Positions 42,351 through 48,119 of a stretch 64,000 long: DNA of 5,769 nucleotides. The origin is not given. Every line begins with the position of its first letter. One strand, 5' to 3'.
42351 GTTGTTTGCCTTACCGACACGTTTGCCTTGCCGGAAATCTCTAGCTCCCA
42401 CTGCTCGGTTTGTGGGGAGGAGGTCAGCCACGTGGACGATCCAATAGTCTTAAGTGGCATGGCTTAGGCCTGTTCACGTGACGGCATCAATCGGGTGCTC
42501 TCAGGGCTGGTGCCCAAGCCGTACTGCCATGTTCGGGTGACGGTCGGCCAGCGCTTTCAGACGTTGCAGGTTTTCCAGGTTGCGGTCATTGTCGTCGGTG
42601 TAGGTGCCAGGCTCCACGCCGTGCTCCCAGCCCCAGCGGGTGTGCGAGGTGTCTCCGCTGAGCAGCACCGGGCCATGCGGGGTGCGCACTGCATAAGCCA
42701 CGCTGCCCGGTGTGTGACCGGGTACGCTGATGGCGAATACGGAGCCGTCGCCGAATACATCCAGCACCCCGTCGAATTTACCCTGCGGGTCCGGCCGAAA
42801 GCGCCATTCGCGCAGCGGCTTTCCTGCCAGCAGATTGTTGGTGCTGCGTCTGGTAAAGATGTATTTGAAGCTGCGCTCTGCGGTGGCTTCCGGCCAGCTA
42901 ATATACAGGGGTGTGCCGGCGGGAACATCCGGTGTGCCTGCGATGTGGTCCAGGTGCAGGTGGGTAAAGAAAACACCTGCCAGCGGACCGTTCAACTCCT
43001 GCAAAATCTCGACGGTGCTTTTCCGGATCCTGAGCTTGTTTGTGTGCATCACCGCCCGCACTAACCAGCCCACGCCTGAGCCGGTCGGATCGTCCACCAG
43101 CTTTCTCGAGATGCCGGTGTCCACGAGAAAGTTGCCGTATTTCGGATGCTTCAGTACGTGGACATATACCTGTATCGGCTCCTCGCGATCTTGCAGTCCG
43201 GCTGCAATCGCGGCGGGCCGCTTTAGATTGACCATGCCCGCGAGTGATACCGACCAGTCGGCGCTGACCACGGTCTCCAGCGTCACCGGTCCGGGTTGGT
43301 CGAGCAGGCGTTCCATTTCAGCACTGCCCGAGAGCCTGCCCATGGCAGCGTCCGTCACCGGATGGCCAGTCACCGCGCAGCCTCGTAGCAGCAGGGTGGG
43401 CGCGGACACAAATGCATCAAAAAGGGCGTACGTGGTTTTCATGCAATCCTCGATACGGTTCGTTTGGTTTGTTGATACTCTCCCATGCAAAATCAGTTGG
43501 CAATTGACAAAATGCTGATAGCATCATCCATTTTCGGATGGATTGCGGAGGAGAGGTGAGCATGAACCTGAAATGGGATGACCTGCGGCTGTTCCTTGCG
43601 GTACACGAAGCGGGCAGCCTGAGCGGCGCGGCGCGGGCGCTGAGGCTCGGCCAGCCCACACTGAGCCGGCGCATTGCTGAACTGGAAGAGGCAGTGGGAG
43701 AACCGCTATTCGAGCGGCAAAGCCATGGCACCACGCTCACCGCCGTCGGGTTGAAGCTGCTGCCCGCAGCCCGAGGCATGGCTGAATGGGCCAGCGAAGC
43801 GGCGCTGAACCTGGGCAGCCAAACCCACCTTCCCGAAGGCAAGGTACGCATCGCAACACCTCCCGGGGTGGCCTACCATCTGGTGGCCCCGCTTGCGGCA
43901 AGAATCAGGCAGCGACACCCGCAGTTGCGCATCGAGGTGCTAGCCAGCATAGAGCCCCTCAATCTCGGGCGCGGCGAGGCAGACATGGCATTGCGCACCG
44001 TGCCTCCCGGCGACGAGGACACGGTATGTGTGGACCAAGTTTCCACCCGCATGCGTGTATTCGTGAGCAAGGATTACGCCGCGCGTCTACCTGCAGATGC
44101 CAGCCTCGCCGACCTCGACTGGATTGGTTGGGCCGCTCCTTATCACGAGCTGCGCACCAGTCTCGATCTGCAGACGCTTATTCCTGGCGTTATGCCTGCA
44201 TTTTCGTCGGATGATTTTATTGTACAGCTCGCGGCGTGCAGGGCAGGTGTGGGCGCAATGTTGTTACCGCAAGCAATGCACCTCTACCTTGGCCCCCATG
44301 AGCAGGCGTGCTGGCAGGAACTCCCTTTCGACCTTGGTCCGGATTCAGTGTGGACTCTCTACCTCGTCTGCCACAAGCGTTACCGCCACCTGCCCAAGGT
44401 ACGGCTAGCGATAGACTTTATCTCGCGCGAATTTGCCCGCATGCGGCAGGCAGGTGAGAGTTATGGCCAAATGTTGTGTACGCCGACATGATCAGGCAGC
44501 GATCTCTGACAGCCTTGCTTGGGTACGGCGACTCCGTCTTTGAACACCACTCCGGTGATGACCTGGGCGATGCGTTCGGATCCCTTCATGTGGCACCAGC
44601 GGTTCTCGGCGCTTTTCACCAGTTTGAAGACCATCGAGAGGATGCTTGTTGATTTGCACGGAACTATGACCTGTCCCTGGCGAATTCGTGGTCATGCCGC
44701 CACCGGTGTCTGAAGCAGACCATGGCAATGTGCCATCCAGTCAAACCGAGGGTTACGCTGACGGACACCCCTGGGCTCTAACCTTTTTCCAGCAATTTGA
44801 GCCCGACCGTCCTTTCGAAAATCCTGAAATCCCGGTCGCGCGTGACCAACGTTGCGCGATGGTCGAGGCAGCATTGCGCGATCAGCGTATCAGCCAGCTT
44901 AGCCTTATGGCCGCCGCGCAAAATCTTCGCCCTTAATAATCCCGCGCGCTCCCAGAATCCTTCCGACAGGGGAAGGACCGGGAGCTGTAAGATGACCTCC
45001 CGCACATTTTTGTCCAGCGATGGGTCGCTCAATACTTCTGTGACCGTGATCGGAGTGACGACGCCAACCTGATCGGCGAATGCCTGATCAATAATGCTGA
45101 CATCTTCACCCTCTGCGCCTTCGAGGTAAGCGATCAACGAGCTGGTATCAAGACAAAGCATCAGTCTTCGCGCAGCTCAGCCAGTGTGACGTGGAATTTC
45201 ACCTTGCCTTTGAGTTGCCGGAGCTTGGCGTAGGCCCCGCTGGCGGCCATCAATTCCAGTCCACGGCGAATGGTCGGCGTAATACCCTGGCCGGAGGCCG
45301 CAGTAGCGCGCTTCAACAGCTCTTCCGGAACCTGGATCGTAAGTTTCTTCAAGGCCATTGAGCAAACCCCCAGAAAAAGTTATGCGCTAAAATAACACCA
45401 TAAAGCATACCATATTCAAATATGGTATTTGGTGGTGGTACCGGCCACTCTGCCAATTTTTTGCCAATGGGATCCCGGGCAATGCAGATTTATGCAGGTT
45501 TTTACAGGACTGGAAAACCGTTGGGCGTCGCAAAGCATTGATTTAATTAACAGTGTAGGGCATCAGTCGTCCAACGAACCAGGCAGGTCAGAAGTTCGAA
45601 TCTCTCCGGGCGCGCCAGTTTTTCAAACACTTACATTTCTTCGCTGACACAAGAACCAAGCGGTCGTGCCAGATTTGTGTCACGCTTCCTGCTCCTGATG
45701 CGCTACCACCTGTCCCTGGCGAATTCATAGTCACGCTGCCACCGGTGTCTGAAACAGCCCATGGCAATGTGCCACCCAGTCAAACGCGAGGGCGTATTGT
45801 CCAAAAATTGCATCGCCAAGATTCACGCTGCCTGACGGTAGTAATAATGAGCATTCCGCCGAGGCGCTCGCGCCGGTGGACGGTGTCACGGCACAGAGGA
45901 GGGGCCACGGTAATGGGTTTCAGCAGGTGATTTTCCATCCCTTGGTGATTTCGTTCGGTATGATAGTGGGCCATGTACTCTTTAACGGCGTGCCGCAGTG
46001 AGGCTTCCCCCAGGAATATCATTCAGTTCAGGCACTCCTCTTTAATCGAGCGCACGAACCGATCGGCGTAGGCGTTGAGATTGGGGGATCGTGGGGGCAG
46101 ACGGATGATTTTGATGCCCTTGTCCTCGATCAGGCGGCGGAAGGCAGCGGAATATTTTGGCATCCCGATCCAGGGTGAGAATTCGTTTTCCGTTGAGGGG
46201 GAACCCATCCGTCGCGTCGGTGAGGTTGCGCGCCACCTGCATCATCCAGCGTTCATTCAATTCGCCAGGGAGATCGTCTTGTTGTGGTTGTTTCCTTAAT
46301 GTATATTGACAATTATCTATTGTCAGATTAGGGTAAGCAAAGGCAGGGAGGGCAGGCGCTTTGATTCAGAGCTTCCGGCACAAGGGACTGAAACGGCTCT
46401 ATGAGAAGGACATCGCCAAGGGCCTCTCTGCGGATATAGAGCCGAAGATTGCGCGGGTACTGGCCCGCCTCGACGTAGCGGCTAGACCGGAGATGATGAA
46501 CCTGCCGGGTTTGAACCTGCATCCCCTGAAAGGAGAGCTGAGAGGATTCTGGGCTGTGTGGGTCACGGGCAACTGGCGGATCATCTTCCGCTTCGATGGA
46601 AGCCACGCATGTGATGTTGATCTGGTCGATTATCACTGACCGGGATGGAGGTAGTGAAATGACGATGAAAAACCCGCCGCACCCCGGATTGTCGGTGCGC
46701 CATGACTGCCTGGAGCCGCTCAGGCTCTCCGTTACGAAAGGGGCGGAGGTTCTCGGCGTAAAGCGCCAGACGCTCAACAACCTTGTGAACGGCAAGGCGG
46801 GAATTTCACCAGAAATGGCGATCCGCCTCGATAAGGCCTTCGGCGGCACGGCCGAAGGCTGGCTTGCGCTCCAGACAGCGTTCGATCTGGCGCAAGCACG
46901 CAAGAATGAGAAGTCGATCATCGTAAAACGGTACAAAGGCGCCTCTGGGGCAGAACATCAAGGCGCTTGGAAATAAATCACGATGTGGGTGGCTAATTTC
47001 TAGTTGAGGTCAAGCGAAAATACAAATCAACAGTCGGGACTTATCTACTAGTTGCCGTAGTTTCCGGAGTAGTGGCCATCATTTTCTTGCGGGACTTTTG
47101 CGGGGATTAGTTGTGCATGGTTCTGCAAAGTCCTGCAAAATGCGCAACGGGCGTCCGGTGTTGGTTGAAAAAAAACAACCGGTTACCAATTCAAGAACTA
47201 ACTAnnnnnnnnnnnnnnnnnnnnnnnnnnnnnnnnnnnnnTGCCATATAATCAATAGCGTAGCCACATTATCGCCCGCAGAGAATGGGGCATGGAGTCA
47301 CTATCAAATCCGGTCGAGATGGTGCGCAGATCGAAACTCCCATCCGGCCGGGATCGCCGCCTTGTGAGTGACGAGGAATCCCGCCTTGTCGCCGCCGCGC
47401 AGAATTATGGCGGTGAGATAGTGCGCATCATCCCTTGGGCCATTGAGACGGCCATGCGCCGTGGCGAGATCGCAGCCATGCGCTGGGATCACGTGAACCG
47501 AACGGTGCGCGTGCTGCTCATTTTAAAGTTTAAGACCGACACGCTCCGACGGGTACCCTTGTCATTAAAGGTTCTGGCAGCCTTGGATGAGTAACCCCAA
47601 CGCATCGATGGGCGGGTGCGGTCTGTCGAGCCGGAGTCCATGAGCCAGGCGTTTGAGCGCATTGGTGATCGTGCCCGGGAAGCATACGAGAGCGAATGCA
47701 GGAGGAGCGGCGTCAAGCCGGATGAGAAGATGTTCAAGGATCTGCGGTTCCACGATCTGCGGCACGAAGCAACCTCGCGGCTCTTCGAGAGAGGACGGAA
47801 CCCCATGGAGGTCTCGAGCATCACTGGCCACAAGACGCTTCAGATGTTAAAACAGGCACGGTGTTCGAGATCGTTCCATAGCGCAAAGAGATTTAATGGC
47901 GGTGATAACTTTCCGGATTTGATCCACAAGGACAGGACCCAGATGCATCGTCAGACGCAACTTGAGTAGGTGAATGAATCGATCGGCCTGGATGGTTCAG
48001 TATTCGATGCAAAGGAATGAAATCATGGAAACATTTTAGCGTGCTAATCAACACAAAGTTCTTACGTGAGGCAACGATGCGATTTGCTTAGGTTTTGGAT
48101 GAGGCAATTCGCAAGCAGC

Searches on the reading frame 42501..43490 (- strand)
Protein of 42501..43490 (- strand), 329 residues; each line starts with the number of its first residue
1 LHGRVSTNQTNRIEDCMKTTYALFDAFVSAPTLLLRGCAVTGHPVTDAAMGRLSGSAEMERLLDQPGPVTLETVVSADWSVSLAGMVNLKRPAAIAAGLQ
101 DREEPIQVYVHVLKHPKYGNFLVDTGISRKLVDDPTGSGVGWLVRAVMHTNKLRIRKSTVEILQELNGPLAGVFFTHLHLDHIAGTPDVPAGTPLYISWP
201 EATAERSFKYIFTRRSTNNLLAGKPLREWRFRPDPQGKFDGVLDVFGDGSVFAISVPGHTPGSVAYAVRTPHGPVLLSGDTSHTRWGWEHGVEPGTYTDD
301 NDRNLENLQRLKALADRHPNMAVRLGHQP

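Call 57: search_protein_families(library=pfam, proteins=[window:42501-43490:-], max_evalue=0.001)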
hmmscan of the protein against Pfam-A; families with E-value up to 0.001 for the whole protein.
window:42501-43490:- (329 aa): 2 families
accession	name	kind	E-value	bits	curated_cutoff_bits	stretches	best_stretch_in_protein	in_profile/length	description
PF00753.33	Lactamase_B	-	1.8e-12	48.1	22.7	1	108-327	6-196/196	Metallo-beta-lactamase superfamily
PF12706.13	Lactamase_B_2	-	1.9e-05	24.8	27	1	153-285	16-147/200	Beta-lactamase superfamily domain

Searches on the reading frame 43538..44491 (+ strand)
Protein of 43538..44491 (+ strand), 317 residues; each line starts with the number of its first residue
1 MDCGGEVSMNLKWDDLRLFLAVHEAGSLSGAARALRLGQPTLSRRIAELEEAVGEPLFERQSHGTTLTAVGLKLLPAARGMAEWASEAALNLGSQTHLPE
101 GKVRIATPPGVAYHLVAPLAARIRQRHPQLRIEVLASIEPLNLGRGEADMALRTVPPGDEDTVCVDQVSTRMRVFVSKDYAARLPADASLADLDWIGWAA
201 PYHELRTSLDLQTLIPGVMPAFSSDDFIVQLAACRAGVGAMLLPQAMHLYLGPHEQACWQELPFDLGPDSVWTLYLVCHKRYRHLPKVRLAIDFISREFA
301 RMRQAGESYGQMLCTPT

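Call 49: search_protein_families(library=pfam, proteins=[window:43538-44491:+], max_evalue=0.00001)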
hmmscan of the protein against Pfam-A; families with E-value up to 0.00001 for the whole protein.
window:43538-44491:+ (317 aa): 2 families
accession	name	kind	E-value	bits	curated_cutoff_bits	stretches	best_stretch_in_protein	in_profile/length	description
PF03466.25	LysR_substrate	-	3.9e-25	88.9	28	1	98-299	3-208/209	LysR substrate binding domain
PF00126.33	HTH_1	-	1.9e-20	73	26.6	1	13-71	1-59/60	Bacterial regulatory helix-turn-helix protein, lysR family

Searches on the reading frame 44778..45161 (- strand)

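Call 57: search_protein_families(library=pfam, proteins=[window:44778-45161:-], max_evalue=0.001)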
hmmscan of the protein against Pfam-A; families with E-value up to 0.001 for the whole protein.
window:44778-45161:- (127 aa): 1 family
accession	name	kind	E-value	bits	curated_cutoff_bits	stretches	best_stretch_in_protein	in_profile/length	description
PF01850.27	PIN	-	6.6e-11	43.3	23.6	1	3-113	2-115/120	PIN domain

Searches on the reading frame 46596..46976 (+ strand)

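Call 57: search_protein_families(library=pfam, proteins=[window:46596-46976:+], max_evalue=0.001)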
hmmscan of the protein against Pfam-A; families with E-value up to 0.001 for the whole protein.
window:46596-46976:+ (126 aa): 3 families
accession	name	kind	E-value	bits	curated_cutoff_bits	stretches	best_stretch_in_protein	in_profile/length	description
PF01381.28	HTH_3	-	1e-08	35.5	23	1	39-86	5-52/55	Helix-turn-helix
PF15943.11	YdaS_toxin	-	9.9e-05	22.5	30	1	50-84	15-49/65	Bacterial toxin YdaS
PF13560.12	HTH_31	-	0.00079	20.1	27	0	43-86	14-58/64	Helix-turn-helix domain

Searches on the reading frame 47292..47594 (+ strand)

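Call 57: search_protein_families(library=pfam, proteins=[window:47292-47594:+], max_evalue=0.001)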
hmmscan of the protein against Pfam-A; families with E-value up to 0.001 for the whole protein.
window:47292-47594:+ (100 aa): 1 family
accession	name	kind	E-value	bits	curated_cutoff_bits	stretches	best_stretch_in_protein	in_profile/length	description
PF00589.27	Phage_integrase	-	5.2e-09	36.6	27.1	1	23-99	2-80/172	Phage integrase family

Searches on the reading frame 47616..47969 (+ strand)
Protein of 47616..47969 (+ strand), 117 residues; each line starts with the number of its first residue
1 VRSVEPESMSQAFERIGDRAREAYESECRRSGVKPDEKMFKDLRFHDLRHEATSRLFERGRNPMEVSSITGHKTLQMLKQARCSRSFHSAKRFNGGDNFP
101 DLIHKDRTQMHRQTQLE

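Call 57: search_protein_families(library=pfam, proteins=[window:47616-47969:+], max_evalue=0.001)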
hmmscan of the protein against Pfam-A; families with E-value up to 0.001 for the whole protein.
window:47616-47969:+ (117 aa): 1 family
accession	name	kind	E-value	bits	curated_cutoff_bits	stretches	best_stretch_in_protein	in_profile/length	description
PF00589.27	Phage_integrase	-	7.2e-08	32.8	27.1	1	22-79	119-163/172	Phage integrase family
